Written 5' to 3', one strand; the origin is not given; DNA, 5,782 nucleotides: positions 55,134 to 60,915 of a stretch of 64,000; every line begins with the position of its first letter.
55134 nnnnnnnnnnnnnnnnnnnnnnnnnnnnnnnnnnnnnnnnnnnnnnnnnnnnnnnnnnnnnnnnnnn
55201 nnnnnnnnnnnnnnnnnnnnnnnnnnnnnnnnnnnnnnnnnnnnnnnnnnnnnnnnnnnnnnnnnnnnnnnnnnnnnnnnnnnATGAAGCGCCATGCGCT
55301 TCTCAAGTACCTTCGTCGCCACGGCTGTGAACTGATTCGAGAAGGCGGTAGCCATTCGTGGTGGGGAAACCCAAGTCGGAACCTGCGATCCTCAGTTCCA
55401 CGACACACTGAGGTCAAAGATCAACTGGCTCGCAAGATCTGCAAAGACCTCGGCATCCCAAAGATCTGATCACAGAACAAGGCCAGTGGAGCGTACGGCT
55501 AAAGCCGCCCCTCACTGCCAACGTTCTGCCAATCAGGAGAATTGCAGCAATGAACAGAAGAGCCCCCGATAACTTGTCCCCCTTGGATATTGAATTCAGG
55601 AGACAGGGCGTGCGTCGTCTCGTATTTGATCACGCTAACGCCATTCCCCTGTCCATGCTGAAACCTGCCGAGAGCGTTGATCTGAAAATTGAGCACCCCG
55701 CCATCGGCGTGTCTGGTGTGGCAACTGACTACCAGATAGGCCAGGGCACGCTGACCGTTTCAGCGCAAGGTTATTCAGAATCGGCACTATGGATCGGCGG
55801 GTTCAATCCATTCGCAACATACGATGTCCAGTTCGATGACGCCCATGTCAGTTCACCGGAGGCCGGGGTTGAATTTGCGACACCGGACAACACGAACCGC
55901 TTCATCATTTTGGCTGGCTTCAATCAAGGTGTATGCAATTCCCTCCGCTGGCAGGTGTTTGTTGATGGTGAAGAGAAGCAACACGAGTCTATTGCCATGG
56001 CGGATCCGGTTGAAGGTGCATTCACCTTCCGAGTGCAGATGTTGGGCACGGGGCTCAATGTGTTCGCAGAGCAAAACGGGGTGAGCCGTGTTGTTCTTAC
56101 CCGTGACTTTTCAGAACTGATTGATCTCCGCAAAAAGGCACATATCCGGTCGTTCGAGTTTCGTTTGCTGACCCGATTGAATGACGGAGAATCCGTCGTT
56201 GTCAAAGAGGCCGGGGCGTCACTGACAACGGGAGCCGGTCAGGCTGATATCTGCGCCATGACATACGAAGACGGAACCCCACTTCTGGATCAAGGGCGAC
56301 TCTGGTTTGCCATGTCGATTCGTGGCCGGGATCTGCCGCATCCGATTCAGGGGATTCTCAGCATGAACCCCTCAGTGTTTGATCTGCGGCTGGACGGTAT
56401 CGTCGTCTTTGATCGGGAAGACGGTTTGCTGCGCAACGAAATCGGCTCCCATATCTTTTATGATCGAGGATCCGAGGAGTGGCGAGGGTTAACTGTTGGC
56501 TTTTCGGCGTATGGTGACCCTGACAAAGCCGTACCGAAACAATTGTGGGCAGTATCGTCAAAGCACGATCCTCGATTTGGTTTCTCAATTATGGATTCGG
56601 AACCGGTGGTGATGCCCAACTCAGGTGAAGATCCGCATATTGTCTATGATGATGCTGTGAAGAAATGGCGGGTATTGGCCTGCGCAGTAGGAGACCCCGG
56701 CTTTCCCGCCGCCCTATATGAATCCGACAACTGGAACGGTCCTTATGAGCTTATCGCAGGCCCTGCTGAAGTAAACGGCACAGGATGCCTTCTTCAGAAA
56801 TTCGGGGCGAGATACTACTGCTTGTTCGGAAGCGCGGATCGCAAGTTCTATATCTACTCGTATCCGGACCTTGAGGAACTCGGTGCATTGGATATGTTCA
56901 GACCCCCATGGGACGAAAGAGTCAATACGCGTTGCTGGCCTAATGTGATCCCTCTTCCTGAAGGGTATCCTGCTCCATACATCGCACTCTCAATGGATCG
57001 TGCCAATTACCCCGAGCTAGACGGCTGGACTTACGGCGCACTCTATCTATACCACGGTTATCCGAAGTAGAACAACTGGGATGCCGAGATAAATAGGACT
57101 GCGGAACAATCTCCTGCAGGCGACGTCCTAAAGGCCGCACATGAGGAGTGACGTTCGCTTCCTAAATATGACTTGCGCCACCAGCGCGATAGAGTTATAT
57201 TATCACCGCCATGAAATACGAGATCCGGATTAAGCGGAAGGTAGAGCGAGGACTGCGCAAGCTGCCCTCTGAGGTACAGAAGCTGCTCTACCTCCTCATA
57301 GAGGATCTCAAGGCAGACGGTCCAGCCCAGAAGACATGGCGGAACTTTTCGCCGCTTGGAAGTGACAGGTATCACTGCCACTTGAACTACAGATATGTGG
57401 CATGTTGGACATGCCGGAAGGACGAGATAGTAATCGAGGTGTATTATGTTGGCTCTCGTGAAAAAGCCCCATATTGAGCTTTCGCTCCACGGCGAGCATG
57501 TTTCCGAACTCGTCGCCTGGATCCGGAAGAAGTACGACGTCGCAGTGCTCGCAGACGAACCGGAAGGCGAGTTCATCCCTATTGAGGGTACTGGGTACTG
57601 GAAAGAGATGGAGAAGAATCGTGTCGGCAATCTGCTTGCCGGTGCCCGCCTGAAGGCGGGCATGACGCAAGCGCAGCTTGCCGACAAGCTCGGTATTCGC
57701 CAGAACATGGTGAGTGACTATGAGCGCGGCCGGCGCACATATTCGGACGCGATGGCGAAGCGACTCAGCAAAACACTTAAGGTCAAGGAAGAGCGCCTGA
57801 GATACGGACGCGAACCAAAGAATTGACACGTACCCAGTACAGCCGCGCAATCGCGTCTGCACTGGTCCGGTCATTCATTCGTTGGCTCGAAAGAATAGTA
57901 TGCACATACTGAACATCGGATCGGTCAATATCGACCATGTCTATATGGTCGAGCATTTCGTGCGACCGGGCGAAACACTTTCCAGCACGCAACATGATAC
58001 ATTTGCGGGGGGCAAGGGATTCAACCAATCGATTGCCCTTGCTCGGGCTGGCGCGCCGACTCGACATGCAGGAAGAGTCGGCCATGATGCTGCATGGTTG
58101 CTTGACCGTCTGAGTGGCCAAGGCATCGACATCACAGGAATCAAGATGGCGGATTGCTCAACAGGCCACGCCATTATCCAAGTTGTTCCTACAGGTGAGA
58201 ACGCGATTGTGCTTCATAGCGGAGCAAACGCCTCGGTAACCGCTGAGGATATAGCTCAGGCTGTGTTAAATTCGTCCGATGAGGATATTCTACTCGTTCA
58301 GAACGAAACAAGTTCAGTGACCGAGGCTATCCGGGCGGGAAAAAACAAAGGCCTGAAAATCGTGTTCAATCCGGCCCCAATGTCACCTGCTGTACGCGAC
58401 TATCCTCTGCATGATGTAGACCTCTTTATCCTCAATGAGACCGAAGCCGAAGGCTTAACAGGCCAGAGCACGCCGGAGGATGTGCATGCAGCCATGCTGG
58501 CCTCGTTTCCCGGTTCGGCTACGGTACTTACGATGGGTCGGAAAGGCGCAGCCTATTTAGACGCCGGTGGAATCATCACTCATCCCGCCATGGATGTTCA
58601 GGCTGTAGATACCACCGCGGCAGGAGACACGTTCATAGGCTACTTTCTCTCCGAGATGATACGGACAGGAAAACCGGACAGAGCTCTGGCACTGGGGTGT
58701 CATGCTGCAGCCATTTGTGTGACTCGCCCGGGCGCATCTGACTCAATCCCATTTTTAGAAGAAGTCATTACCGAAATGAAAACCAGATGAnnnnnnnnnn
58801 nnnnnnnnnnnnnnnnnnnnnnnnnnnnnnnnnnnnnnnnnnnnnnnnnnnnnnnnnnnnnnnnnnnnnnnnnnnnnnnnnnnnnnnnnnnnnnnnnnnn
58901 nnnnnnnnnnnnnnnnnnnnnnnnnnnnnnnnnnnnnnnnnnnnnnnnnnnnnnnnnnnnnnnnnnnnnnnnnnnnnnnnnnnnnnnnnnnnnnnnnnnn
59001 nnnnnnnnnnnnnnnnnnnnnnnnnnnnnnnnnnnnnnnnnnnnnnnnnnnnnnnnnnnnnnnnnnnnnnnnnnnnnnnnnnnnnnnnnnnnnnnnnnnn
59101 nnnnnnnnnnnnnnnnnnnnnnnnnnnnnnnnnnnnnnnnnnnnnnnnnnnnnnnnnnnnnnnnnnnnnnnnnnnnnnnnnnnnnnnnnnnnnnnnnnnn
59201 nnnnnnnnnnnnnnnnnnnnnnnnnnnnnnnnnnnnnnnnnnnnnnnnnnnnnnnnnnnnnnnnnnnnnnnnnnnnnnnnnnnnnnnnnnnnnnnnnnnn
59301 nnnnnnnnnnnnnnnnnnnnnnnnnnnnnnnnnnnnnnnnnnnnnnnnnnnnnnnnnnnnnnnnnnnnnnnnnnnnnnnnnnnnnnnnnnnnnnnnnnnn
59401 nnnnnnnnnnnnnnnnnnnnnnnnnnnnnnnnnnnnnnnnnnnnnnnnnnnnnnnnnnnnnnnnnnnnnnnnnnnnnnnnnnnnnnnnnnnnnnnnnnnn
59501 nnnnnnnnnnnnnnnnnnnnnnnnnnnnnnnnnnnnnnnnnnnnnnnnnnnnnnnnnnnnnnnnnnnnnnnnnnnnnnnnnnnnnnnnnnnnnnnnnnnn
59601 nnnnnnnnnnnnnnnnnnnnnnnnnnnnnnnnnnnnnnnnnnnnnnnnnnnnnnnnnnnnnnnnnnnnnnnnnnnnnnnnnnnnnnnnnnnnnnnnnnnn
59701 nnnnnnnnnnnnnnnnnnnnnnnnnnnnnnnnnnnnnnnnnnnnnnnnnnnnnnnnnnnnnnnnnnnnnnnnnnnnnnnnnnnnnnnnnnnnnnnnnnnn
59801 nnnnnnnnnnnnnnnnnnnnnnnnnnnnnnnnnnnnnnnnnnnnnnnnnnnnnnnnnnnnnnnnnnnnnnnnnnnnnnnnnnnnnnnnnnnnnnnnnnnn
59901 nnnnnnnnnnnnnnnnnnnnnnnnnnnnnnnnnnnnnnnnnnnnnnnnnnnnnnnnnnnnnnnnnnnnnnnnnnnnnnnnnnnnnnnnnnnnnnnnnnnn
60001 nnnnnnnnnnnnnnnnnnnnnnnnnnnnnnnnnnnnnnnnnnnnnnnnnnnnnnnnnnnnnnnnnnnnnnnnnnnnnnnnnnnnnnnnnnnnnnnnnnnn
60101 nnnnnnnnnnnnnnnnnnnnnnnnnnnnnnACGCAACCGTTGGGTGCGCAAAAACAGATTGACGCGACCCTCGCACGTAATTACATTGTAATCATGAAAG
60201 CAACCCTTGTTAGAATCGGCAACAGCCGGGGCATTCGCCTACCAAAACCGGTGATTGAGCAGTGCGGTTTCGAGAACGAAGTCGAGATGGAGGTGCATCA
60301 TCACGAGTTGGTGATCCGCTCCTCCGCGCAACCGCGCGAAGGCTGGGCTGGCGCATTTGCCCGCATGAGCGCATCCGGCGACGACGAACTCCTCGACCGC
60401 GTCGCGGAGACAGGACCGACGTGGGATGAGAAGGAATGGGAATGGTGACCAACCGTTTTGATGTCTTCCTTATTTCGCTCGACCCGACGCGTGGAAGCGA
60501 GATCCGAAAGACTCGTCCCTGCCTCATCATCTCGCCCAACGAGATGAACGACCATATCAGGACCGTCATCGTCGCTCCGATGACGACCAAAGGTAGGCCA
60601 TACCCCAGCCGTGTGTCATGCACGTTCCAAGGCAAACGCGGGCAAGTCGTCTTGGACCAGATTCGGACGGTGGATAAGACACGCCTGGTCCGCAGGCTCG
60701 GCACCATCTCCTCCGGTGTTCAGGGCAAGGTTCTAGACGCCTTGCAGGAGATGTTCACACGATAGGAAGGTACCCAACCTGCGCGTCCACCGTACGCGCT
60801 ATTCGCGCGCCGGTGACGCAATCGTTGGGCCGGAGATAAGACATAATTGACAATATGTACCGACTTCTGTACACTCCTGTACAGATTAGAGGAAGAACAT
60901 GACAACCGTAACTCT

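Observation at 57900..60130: Two-gene cassette: PfkB ribokinase plus ADP-ribosylglycohydrolase (ATGA-coupled)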

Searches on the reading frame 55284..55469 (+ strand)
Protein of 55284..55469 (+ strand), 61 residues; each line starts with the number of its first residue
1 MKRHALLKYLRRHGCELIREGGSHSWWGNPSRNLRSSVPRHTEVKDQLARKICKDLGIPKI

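Call 60: search_protein_families(library=pfam, proteins=[window:55284-55469:+], max_evalue=0.001)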
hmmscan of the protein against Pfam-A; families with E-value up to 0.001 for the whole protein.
window:55284-55469:+ (61 aa): 1 family
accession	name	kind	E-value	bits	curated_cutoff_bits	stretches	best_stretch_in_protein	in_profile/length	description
PF07927.17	HicA_toxin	-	2.8e-12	47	27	1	6-58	4-58/58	HicA toxin of bacterial toxin-antitoxin,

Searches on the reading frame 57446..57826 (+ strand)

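Call 3: search_protein_families(library=pfam, proteins=[window:57446-57826:+], max_evalue=0.01)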
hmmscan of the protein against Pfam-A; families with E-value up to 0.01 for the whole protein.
window:57446-57826:+ (126 aa): 4 families
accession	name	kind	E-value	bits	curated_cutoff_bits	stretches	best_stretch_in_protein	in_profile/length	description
PF01381.28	HTH_3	-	8.8e-14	51.7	23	1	67-116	4-53/55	Helix-turn-helix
PF13560.12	HTH_31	-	4e-09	37.1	27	1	60-118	2-61/64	Helix-turn-helix domain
PF12844.13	HTH_19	-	3.5e-06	27.3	30.2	1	61-118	1-58/64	Helix-turn-helix domain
PF13413.12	HTH_25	-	0.0016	18.7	24.6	1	64-96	2-34/62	Helix-turn-helix domain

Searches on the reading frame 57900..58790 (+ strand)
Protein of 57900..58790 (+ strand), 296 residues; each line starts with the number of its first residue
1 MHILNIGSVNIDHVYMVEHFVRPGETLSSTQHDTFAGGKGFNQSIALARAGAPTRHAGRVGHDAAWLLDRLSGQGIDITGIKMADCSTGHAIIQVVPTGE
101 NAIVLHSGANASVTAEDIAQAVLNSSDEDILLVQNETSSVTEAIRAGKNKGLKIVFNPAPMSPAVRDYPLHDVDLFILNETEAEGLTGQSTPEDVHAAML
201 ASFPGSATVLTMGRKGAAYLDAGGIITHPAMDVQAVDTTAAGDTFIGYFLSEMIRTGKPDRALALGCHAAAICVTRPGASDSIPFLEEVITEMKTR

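Call 3: search_protein_families(library=pfam, proteins=[window:57900-58790:+], max_evalue=0.01)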
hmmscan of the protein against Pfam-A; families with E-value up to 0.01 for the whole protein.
window:57900-58790:+ (296 aa): 1 family
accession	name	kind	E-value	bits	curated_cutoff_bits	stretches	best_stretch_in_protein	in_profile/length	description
PF00294.29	PfkB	-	6.6e-47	160.7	25.8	1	4-284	5-300/302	pfkB family carbohydrate kinase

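Call 4: search_protein_families(library=ncbifam, proteins=[window:57900-58790:+], max_evalue=0.01)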
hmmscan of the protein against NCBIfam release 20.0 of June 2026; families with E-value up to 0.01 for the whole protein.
window:57900-58790:+ (296 aa): 19 families
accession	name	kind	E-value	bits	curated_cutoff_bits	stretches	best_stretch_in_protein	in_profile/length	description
TIGR02152.1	D_ribokin_bact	equivalog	1.6e-69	234.5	299.65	1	4-289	2-296/298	ribokinase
NF008353.0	PRK11142.1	equivalog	1.6e-62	211.8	341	1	3-291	5-301/307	ribokinase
NF053626.1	RibKinHalex1628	equivalog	2.7e-27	96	330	1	2-281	3-280/293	ATP-dependent ribose-1-phosphate kinase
NF040938.1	KDG_KDGal_kin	equivalog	1.2e-19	70.6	400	1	33-289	26-299/305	bifunctional 2-dehydro-3-deoxygluconokinase/2-dehydro-3-deoxygalactonokinase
NF041134.1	R1P_kin_Thcocales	equivalog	3.3e-18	66.1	500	1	2-292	2-281/291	ADP-dependent ribose-1-phosphate kinase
TIGR04382.1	myo_inos_iolC_N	equivalog_domain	3.7e-18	65.8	300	1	29-289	26-305/309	5-dehydro-2-deoxygluconokinase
TIGR03828.1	pfkB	equivalog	2.1e-17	63.1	292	1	11-279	10-287/305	1-phosphofructokinase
TIGR03168.1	1-PFK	subfamily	3.9e-17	62.1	216.4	1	11-279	10-287/305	hexose kinase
NF006957.1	PRK09434.1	equivalog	1.1e-13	51.4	450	1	35-280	25-293/302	fructokinase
NF049991.1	TagKinase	equivalog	3.1e-13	49.2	420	1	48-283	52-305/321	tagatose kinase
NF041320.1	pfkB_Halo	equivalog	4e-13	49.4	400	1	208-292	211-293/302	1-phosphofructokinase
NF007321.0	PRK09813.1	equivalog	7.1e-13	48.6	247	1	32-278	19-259/261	fructoselysine 6-kinase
NF041332.1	KDG_KDGal_kin_Halo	equivalog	1.5e-11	44.3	440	1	170-278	187-296/320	bifunctional 2-dehydro-3-deoxygluconokinase/2-dehydro-3-deoxygalactonokinase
TIGR02198.1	rfaE_dom_I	equivalog_domain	4.5e-09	35.9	345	1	42-280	52-303/315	D-glycero-beta-D-manno-heptose-7-phosphate kinase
NF008454.0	PRK11316.1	equivalog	1.9e-06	26.7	521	1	36-281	50-302/475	bifunctional D-glycero-beta-D-manno-heptose-7-phosphate kinase/D-glycero-beta-D-manno-heptose 1-phosphate adenylyltransferase HldE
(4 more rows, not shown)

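Call 12: search_solved_structures(query=window:57900-58790:+, max_evalue=1e-10, show_alignments=1)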
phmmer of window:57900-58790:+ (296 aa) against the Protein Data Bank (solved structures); distinct sequences matched with E-value up to 1e-10: 21.
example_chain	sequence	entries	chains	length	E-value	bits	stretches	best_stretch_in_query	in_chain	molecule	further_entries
6znx_A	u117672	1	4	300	1.8e-44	155.3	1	3-289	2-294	Ribokinase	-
8cqx_A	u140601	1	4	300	6.3e-44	153.5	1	3-289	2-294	Ribokinase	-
4x8f_A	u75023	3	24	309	3e-43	151.3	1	4-289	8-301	Ribokinase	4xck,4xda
3ry7_A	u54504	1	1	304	1.3e-40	142.7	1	4-289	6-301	Ribokinase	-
1vm7_A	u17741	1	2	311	1.1e-39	139.6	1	5-293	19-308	ribokinase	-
1gqt_A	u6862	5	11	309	3.3e-39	138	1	5-289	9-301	RIBOKINASE | PROTEIN (RIBOKINASE)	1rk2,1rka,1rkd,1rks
6cw5_A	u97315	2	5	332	9.7e-39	136.5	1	6-289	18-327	Ribokinase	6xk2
11bl_A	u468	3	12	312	3.6e-32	115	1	4-289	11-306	Ribokinase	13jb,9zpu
6ilr_A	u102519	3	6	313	1.2e-30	109.9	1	5-291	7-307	Ribokinase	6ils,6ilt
6wjz_A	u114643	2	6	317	2.6e-26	95.7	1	4-288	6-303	Ribokinase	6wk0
5byc_A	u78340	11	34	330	3e-26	95.5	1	4-288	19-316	Ribokinase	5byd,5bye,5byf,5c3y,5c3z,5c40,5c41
2fv7_A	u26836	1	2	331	3.2e-26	95.4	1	4-288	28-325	Ribokinase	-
3i3y_A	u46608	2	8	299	1.1e-24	90.3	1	5-289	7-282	Carbohydrate kinase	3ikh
3go6_A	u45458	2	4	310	3.7e-24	88.7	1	4-286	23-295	RIBOKINASE RBSK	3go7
5zwy_A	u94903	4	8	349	8.7e-24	87.4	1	3-288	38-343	Ribokinase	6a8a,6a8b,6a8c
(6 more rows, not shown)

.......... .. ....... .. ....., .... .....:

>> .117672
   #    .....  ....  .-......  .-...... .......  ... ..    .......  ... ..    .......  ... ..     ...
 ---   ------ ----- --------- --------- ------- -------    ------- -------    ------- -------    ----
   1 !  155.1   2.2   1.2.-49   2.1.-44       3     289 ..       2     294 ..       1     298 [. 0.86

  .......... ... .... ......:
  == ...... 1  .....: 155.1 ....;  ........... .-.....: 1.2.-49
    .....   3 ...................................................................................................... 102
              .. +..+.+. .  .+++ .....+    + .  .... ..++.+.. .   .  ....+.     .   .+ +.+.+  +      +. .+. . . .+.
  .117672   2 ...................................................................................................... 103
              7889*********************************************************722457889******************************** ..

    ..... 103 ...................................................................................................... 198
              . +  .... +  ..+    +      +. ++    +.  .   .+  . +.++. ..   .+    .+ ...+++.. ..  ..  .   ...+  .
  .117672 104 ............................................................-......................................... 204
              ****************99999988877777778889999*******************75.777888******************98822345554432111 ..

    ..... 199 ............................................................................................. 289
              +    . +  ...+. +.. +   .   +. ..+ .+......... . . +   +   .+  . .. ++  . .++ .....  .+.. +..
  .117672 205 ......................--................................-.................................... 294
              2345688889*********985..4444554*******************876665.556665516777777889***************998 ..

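Call 46: search_protein_families(library=padloc, proteins=[window:57900-58790:+], max_evalue=0.01)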
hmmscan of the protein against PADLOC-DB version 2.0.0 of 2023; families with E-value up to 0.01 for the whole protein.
window:57900-58790:+ (296 aa): 0 families

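Call 48: find_related_loci(query=window:57900-58790:+, collection=metagenome_contigs, flank=5000)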
Query window:57900-58790:+ (296 aa) in metagenome_contigs; peptide patterns used: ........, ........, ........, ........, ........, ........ (x = any residue, [..] = any of these).
578 stretches matched a pattern; 87 encode a relative of the query (tblastn E <= 1e-3); the best 80 are kept; 80 distinct loci.
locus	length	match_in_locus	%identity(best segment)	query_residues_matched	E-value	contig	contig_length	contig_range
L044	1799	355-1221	64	1-289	3e-132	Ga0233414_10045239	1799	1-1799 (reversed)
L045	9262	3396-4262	63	1-289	9e-120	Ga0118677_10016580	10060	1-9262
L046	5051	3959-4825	63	1-289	9e-120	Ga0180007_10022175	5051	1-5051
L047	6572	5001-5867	63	1-289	3e-118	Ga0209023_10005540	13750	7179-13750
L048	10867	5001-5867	61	1-289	6e-117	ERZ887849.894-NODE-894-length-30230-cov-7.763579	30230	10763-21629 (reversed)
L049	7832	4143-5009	58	1-289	2e-113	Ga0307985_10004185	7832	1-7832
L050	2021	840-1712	60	1-291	2e-119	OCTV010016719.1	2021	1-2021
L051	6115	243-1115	59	1-291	3e-110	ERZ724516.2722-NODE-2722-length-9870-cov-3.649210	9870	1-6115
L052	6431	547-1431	58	1-294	9e-110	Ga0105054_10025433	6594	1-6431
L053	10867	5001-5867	57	1-289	2e-105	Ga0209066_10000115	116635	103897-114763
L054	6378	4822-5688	55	1-289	2e-102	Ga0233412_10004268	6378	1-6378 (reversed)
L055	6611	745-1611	55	1-289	2e-102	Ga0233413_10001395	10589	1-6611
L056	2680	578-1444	54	1-289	4e-105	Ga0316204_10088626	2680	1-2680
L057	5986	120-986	53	1-289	2e-101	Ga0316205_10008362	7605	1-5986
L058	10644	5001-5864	55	2-289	7e-101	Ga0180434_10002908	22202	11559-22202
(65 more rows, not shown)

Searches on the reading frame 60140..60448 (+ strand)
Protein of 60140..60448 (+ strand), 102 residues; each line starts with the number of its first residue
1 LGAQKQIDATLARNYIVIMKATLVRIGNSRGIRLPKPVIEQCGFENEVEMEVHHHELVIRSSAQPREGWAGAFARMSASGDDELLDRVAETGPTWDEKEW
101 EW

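Call 3: search_protein_families(library=pfam, proteins=[window:60140-60448:+], max_evalue=0.01)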
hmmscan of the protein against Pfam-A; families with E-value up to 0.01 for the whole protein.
window:60140-60448:+ (102 aa): 1 family
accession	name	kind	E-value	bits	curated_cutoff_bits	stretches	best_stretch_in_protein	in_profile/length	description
PF04014.23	MazE_antitoxin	-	3.3e-05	24.2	24.7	1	24-64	2-45/48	Antidote-toxin recognition MazE, bacterial antitoxin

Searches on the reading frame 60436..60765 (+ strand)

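Call 3: search_protein_families(library=pfam, proteins=[window:60436-60765:+], max_evalue=0.01)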
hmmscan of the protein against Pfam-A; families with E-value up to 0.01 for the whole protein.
window:60436-60765:+ (109 aa): 1 family
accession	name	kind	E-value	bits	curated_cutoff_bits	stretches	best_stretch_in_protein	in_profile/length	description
PF02452.23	PemK_toxin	-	3.5e-30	104.9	23.1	1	7-107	2-109/109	PemK-like, MazF-like toxin of type II toxin-antitoxin system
